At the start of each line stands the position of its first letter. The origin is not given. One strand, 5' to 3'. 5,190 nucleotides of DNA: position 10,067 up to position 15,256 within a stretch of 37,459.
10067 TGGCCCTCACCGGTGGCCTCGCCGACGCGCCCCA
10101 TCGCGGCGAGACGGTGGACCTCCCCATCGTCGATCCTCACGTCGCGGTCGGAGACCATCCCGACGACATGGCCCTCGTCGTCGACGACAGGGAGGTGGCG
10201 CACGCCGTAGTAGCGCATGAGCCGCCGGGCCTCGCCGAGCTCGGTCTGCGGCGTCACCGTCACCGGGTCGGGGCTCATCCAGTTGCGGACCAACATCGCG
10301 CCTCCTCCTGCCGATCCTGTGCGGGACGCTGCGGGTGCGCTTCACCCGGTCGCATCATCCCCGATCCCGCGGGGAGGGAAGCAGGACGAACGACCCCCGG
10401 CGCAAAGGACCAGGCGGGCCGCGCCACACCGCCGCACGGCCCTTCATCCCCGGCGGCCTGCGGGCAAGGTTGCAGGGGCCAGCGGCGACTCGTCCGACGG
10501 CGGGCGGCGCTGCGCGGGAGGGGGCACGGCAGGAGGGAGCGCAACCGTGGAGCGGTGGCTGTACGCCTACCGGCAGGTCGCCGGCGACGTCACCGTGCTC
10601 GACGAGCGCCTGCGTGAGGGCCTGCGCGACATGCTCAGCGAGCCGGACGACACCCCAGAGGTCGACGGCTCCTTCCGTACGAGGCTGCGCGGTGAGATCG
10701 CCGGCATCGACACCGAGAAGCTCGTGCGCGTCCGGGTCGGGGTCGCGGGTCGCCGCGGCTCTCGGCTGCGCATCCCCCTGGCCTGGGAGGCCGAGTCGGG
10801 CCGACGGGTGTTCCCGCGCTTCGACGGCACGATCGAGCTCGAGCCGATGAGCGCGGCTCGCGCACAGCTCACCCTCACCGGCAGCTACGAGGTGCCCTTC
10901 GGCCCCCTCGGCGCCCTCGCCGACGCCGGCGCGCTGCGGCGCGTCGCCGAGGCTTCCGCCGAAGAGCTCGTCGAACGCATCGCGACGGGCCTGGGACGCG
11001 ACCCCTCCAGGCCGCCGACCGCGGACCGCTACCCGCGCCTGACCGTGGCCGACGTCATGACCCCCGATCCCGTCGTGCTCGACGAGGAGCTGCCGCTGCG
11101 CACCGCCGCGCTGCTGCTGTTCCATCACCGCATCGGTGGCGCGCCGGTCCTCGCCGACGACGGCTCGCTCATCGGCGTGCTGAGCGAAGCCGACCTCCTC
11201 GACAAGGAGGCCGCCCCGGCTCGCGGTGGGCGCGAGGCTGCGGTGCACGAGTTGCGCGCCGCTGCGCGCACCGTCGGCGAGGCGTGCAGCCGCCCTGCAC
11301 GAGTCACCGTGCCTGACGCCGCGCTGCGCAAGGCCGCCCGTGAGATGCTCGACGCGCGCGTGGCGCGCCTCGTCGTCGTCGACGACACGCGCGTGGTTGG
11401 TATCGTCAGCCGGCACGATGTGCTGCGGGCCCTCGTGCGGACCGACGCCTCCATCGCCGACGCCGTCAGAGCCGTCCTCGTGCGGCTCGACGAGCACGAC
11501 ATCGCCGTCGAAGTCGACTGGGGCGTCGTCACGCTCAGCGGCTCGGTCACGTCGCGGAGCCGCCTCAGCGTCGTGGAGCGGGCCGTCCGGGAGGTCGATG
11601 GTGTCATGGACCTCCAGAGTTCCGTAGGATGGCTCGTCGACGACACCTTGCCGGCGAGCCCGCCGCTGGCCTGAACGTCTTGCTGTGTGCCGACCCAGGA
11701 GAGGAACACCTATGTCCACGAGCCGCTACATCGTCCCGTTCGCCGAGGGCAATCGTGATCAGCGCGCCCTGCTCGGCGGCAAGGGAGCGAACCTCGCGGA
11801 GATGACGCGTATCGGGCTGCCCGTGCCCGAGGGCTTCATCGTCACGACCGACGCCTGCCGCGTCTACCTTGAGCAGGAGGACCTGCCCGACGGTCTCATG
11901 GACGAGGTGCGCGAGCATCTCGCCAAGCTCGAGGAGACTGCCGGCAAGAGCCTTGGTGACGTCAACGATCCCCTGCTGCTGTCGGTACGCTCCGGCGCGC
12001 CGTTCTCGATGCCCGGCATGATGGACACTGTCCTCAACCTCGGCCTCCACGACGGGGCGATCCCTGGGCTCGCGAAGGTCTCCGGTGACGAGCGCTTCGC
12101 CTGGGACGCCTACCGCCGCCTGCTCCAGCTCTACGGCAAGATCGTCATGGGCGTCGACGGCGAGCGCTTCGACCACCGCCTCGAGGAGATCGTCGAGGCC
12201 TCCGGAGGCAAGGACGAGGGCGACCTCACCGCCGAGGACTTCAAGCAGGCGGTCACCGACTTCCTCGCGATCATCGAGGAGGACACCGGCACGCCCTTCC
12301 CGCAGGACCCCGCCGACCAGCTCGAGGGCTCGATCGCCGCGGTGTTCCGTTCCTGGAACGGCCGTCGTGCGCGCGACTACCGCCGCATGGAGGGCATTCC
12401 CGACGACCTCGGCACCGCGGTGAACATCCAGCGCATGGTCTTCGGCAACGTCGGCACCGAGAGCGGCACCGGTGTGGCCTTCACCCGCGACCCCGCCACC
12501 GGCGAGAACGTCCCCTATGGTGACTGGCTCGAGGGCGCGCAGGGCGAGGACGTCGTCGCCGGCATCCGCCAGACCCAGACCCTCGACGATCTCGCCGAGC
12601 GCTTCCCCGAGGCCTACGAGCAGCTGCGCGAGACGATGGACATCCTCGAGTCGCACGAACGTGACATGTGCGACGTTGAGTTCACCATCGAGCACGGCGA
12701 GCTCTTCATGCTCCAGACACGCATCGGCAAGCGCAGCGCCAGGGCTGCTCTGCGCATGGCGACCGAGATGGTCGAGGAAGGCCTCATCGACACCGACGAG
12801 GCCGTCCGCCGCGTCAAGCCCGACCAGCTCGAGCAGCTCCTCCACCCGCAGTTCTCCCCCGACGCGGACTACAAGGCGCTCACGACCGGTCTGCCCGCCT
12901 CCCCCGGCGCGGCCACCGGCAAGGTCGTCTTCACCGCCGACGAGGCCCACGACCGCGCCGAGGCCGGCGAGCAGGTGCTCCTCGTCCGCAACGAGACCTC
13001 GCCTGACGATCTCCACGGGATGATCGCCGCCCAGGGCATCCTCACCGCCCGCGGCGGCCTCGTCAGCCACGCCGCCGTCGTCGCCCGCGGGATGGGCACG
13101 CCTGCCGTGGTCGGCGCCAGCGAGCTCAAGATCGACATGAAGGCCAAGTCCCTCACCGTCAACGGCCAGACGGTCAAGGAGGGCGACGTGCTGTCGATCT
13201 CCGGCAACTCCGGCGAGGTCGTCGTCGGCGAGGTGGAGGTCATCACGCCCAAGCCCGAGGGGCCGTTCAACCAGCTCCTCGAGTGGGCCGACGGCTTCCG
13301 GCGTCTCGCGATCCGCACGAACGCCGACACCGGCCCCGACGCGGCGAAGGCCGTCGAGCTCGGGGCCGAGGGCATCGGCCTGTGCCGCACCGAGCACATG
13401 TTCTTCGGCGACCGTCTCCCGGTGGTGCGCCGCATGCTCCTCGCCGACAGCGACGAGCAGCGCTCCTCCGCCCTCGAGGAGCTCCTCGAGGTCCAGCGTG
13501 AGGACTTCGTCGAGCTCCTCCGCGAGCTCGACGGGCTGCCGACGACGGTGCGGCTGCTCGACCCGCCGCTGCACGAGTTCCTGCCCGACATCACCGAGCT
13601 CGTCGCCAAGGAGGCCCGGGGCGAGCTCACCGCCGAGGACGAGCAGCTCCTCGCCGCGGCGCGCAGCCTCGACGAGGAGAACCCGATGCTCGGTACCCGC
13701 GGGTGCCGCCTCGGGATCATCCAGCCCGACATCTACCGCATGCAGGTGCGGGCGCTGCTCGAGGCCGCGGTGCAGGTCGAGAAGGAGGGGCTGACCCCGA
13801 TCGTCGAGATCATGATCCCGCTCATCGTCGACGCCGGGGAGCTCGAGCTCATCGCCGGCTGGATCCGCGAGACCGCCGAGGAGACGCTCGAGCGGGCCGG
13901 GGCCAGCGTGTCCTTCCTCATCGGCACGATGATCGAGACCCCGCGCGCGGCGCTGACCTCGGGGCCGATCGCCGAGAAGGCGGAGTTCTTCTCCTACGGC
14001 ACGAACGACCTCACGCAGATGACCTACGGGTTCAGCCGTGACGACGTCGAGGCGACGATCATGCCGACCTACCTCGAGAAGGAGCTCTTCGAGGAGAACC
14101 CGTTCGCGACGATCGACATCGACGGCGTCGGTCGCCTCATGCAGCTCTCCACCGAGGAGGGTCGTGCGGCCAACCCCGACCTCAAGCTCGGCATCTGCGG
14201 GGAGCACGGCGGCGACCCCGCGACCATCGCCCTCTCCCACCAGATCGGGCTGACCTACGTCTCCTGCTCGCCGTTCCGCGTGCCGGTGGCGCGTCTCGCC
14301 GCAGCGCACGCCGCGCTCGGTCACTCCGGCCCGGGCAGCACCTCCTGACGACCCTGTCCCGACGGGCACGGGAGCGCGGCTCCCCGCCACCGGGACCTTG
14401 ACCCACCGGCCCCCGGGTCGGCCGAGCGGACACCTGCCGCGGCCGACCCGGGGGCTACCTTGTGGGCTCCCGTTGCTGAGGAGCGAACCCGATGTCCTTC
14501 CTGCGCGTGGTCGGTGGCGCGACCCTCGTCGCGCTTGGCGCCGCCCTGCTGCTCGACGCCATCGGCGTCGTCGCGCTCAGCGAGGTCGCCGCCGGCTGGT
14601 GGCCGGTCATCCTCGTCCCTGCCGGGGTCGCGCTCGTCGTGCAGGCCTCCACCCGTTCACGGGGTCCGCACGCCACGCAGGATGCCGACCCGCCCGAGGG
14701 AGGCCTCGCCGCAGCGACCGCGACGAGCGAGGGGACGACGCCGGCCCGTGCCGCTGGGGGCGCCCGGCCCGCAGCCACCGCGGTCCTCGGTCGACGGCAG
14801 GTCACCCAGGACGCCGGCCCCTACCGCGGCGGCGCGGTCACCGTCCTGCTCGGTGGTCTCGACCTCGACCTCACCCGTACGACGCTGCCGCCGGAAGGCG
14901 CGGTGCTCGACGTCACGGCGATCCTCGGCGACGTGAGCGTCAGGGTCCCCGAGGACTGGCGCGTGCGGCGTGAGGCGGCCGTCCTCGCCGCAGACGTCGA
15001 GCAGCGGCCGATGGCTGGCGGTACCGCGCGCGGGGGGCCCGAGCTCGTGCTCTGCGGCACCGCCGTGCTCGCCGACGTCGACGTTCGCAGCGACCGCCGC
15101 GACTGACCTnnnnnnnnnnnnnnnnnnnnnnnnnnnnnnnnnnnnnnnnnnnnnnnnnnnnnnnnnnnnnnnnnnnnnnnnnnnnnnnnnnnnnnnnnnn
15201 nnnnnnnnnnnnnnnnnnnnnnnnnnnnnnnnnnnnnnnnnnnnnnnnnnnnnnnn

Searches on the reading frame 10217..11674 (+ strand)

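Call 59: search_protein_families(library=pfam, proteins=[window:10217-11674:+], max_evalue=0.001)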
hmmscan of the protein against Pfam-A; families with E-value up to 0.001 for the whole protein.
window:10217-11674:+ (485 aa): 2 families
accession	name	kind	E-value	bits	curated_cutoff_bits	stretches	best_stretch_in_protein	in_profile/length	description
PF00571.33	CBS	-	7.6e-23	81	24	2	277-330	1-54/57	CBS domain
PF04972.22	BON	-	5e-08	33.6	27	1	409-465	1-60/69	BON domain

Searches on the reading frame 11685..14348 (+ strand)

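Call 59: search_protein_families(library=pfam, proteins=[window:11685-14348:+], max_evalue=0.001)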
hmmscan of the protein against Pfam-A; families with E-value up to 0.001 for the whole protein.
window:11685-14348:+ (887 aa): 3 families
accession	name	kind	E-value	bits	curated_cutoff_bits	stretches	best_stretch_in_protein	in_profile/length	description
PF02896.24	PEP-utilizers_C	-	8.4e-70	235.7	22.8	1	529-876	8-291/293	PEP-utilising enzyme, PEP-binding domain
PF01326.24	PPDK_N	-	4.7e-45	154.7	27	3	67-299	77-219/328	Pyruvate phosphate dikinase, AMP/ATP-binding domain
PF00391.29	PEP-utilizers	-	1.1e-20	73.4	23.1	1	429-510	3-72/72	PEP-utilising enzyme, mobile domain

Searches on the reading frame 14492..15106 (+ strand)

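Call 59: search_protein_families(library=pfam, proteins=[window:14492-15106:+], max_evalue=0.001)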
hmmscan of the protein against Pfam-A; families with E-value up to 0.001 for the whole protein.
window:14492-15106:+ (204 aa): 3 families
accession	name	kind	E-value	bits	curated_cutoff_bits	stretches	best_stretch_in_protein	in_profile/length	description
PF09922.15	LiaF-like_C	-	2e-08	34.5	29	1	116-170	19-73/114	Cell wall-active antibiotics response LiaF, C-terminal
PF22570.1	LiaF-TM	-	5.9e-06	27.5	27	1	8-53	2-46/98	LiaF transmembrane domain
PF18917.5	LiaI-LiaF-like_TM1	-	7.9e-05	23.1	27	1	7-48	2-41/42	LiaI-LiaF-like transmembrane region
